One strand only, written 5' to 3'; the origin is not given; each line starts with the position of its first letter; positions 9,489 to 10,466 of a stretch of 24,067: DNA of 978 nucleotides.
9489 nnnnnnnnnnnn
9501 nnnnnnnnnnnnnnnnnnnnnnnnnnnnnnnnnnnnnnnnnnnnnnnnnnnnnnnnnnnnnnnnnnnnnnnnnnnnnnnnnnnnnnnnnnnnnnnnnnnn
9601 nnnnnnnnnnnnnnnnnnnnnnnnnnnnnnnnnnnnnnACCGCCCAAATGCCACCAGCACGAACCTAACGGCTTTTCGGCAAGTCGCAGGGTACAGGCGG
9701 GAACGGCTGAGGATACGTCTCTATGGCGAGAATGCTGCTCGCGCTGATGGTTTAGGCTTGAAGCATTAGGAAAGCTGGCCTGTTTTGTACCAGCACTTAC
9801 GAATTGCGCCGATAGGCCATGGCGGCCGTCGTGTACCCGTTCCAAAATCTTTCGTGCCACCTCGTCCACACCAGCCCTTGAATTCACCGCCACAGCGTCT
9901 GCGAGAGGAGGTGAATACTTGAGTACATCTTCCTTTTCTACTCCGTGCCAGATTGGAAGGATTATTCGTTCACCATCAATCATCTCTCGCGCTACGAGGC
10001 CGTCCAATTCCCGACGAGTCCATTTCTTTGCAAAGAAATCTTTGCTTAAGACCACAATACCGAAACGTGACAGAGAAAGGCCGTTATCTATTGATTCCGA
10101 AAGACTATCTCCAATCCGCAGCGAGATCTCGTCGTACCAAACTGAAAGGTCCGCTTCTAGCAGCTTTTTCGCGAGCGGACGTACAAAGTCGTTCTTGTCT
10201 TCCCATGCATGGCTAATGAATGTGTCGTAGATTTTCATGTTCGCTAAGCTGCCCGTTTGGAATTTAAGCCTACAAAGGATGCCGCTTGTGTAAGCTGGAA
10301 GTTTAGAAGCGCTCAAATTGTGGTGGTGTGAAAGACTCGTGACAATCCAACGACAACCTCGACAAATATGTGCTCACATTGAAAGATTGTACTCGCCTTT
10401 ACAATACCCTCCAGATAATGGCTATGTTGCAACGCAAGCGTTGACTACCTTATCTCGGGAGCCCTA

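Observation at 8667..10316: Orphan TIR-domain protein with an unassignable ~370-aa C-terminal region on a low-GC islet: candidate single-gene NADase-type defence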

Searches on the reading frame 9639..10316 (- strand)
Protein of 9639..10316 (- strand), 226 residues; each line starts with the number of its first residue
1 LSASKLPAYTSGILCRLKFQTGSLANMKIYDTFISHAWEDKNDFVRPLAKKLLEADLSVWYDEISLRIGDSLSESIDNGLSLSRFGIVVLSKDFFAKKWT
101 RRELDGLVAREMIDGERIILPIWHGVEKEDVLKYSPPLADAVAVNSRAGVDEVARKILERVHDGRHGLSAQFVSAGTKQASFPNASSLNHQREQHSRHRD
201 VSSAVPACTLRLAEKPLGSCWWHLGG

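Call 43: find_homologous_proteins(query=window:9639-10316:-, max_evalue=1e-20)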
Query seq(226 aa) (226 aa): 658 proteins with E <= 1e-20 among 1232 candidates; the best 120 are listed.
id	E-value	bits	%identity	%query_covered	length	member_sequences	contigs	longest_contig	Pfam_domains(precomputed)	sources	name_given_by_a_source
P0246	7.8e-51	191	66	55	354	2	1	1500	PF01582.26,PF13676.12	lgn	-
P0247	8.9e-51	191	67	60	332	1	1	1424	PF01582.26,PF13676.12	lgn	-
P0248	3.0e-46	176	60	62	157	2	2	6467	PF01582.26,PF13676.12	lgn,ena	-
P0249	5.5e-46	175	58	65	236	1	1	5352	PF01582.26,PF13676.12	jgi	-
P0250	7.9e-46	175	62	59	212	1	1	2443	PF01582.26,PF13676.12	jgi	jgi:TIR domain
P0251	2.0e-45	173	59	59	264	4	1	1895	PF01582.26,PF13676.12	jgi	jgi:hypothetical protein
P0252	4.4e-45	172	53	71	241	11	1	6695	PF01582.26,PF13676.12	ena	-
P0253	4.4e-45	172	52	71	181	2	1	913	PF01582.26,PF13676.12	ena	-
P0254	4.6e-45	172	58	65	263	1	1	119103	PF01582.26,PF13676.12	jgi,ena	-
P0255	5.1e-45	172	61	58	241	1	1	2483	PF01582.26,PF13676.12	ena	-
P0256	6.0e-45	172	59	59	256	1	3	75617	PF01582.26,PF13676.12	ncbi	-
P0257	6.3e-45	172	60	61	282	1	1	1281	PF01582.26,PF13676.12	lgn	-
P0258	9.6e-45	171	62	58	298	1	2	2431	PF01582.26,PF13676.12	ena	-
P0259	9.8e-45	171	52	71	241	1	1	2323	PF01582.26,PF13676.12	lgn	-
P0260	1.1e-44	171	52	71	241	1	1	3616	PF01582.26,PF13676.12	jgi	-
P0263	1.9e-44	170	60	59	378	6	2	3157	PF01582.26,PF13676.12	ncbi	-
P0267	4.4e-44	169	62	59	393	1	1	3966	PF01582.26,PF13676.12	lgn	-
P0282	1.4e-43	167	50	75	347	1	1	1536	PF01582.26,PF13676.12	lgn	-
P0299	6.2e-43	165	60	57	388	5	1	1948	PF01582.26,PF13676.12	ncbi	-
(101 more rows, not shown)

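Call 76: search_protein_families(library=padloc, proteins=[P0246, P0263, P0267, P0282, P0299], max_evalue=0.001)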
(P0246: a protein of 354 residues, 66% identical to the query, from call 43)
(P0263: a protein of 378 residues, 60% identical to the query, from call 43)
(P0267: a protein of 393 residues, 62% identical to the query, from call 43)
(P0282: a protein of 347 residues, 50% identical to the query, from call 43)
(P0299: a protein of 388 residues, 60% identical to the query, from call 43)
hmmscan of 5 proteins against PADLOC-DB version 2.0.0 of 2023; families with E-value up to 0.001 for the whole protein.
P0246 (354 aa): 11 families
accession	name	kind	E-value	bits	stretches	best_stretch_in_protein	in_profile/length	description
PDLC05062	PDC-S66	-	4.8e-63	211.2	1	4-135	149-280/282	-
PDLC00417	ThsB1|ThsB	-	2.1e-34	117.4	1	4-134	167-298/303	TIR-like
PDLC00424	ThsB1|ThsB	-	3.1e-17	61.2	1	3-135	101-232/234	TIR-like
PDLC02962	RT-TIR_XII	-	1.7e-16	58.2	1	3-132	345-473/478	single gene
PDLC02961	RT-TIR_XII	-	3.1e-12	44.1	1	3-133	347-470/475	single gene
PDLC02421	Aga_TIR-PNTD1-PNTD2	-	2.6e-09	34.7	1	5-79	5-80/430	Class I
PDLC02403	Aga_TIR-PNTD1-PNTD2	-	4e-09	34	1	6-79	5-79/443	Class I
PDLC03957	bSEFIR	-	1.1e-07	30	1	6-71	41-108/412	-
PDLC03015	TIR-NLR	-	1.1e-07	29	1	6-80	4-76/824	-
PDLC02012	SAVED5--SAVED_TIR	-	2.1e-07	28.4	1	5-88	15-96/404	-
PDLC00426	ThsB1|ThsB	-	0.00056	17.3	1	3-79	237-319/352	TIR-like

P0263 (378 aa): 9 families
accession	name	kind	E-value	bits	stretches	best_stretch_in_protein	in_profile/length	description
PDLC05062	PDC-S66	-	4.6e-59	198.2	1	3-120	149-265/282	-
PDLC00417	ThsB1|ThsB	-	9.1e-36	121.9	1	3-131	167-292/303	TIR-like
PDLC02962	RT-TIR_XII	-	1.1e-17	62.1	1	3-117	346-459/478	single gene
PDLC00424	ThsB1|ThsB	-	1e-15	56.2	1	2-122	101-219/234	TIR-like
PDLC02961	RT-TIR_XII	-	4.4e-14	50.2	1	3-123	348-461/475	single gene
PDLC03015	TIR-NLR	-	2.2e-07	28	1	5-79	4-76/824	-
PDLC02421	Aga_TIR-PNTD1-PNTD2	-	1e-06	26.1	1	5-122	6-120/430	Class I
PDLC02403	Aga_TIR-PNTD1-PNTD2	-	6.9e-06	23.4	1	5-70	5-71/443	Class I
PDLC03957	bSEFIR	-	2.7e-05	22.2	1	8-65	46-103/412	-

P0267 (393 aa): 8 families
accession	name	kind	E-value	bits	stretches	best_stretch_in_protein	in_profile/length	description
PDLC05062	PDC-S66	-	3.7e-56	188.6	1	7-142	141-276/282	-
PDLC00417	ThsB1|ThsB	-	6e-40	135.6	1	6-142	158-295/303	TIR-like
PDLC02962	RT-TIR_XII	-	1.7e-16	58.2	1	11-142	342-472/478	single gene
PDLC02961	RT-TIR_XII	-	1.4e-14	51.9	1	9-147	342-473/475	single gene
PDLC00424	ThsB1|ThsB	-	1.2e-13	49.4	1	12-141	99-227/234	TIR-like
PDLC02421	Aga_TIR-PNTD1-PNTD2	-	4.8e-05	20.6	1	16-90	5-80/430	Class I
PDLC02403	Aga_TIR-PNTD1-PNTD2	-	0.00022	18.4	1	17-82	5-71/443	Class I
PDLC03015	TIR-NLR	-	0.00029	17.7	1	17-91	4-76/824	-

P0282 (347 aa): 11 families
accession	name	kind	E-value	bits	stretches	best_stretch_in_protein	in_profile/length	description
PDLC05062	PDC-S66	-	1.1e-57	193.7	1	3-130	149-276/282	-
PDLC00417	ThsB1|ThsB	-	4.5e-35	119.6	1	3-125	167-290/303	TIR-like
PDLC00424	ThsB1|ThsB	-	2.3e-14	51.7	1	2-125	101-222/234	TIR-like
PDLC02962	RT-TIR_XII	-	6.7e-14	49.6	1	3-126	346-468/478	single gene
PDLC02961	RT-TIR_XII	-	9.5e-12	42.6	1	3-130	348-468/475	single gene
PDLC02012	SAVED5--SAVED_TIR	-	3e-09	34.5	1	5-109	16-118/404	-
PDLC02421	Aga_TIR-PNTD1-PNTD2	-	2.3e-08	31.6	1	6-138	7-133/430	Class I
PDLC02403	Aga_TIR-PNTD1-PNTD2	-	7.1e-07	26.6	1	6-78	6-79/443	Class I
PDLC03957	bSEFIR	-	3.9e-06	24.9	1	8-70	46-108/412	-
PDLC03015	TIR-NLR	-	4.8e-06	23.6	1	4-78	3-75/824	-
PDLC00728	Effector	-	0.00041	17.4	0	6-54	13-64/432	TIR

P0299 (388 aa): 10 families
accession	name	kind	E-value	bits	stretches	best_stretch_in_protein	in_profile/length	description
PDLC05062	PDC-S66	-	4.4e-59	198.3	1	3-134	149-280/282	-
PDLC00417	ThsB1|ThsB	-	1.5e-37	127.8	1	3-133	167-298/303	TIR-like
PDLC00424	ThsB1|ThsB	-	8.3e-13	46.7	1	2-131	101-229/234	TIR-like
PDLC02962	RT-TIR_XII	-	8.4e-13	46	1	3-130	346-472/478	single gene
PDLC02961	RT-TIR_XII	-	6.8e-09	33.1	1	3-133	348-471/475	single gene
PDLC02012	SAVED5--SAVED_TIR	-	8.7e-09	33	1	5-93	16-102/404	-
PDLC02421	Aga_TIR-PNTD1-PNTD2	-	9.4e-09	32.9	1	6-98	7-101/430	Class I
PDLC02403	Aga_TIR-PNTD1-PNTD2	-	1.1e-07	29.3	1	6-77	6-78/443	Class I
PDLC03015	TIR-NLR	-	2.5e-07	27.8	1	4-98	3-95/824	-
PDLC03957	bSEFIR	-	2.6e-07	28.8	1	8-70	46-108/412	-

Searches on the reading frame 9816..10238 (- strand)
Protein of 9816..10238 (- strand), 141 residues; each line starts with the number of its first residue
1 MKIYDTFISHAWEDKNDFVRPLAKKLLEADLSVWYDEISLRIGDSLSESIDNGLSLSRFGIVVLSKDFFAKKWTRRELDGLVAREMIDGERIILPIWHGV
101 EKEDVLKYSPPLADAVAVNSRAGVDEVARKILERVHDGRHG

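Call 42: search_solved_structures(query=window:9816-10238:-, max_evalue=0.001, show_alignments=4)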
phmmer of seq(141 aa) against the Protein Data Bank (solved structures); distinct sequences matched with E-value up to 0.001: 13.
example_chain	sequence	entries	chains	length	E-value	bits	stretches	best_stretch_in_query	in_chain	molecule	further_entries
8g83_A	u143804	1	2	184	3.6e-45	156.8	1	4-137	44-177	NAD(+) hydrolase AbTIR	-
7uwg_A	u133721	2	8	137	4.8e-45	156.4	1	4-132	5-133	Molecular chaperone Tir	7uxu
3h16_A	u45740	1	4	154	1.3e-39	138.8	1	4-135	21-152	TIR protein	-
7uxr_A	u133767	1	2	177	2.7e-39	137.8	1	4-138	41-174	TIR domain protein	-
4lzp_B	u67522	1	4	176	1.5e-35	125.7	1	4-131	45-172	Putative uncharacterized protein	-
4lqc_A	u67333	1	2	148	1.5e-35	125.6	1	4-132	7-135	TcpB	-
4c7m_A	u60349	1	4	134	5.6e-35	123.8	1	5-131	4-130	Toll/interleukin-1 receptor domain-containing protein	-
3jrn_A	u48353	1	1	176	2.4e-09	40.7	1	4-115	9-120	AT1G72930 protein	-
7jlu_A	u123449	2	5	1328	6.9e-08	36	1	3-109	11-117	Disease resistance protein Roq1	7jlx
7jlv_A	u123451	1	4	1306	7e-08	36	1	3-109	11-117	Disease resistance protein Roq1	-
7vu8_B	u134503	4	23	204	4.5e-06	30.1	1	4-106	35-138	Flax rust resistance protein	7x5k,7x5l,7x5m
3ozi_A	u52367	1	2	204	1.8e-05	28.2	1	4-106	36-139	L6tr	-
9mud_K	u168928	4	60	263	0.00079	22.8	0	6-86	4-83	Cat1 (CRISPR associated TIR 1) pentagonal filament | Cat1 (CRISPR associated TIR 1) pentagonal filament assembly | Cat1 (CRISPR-associated TIR 1)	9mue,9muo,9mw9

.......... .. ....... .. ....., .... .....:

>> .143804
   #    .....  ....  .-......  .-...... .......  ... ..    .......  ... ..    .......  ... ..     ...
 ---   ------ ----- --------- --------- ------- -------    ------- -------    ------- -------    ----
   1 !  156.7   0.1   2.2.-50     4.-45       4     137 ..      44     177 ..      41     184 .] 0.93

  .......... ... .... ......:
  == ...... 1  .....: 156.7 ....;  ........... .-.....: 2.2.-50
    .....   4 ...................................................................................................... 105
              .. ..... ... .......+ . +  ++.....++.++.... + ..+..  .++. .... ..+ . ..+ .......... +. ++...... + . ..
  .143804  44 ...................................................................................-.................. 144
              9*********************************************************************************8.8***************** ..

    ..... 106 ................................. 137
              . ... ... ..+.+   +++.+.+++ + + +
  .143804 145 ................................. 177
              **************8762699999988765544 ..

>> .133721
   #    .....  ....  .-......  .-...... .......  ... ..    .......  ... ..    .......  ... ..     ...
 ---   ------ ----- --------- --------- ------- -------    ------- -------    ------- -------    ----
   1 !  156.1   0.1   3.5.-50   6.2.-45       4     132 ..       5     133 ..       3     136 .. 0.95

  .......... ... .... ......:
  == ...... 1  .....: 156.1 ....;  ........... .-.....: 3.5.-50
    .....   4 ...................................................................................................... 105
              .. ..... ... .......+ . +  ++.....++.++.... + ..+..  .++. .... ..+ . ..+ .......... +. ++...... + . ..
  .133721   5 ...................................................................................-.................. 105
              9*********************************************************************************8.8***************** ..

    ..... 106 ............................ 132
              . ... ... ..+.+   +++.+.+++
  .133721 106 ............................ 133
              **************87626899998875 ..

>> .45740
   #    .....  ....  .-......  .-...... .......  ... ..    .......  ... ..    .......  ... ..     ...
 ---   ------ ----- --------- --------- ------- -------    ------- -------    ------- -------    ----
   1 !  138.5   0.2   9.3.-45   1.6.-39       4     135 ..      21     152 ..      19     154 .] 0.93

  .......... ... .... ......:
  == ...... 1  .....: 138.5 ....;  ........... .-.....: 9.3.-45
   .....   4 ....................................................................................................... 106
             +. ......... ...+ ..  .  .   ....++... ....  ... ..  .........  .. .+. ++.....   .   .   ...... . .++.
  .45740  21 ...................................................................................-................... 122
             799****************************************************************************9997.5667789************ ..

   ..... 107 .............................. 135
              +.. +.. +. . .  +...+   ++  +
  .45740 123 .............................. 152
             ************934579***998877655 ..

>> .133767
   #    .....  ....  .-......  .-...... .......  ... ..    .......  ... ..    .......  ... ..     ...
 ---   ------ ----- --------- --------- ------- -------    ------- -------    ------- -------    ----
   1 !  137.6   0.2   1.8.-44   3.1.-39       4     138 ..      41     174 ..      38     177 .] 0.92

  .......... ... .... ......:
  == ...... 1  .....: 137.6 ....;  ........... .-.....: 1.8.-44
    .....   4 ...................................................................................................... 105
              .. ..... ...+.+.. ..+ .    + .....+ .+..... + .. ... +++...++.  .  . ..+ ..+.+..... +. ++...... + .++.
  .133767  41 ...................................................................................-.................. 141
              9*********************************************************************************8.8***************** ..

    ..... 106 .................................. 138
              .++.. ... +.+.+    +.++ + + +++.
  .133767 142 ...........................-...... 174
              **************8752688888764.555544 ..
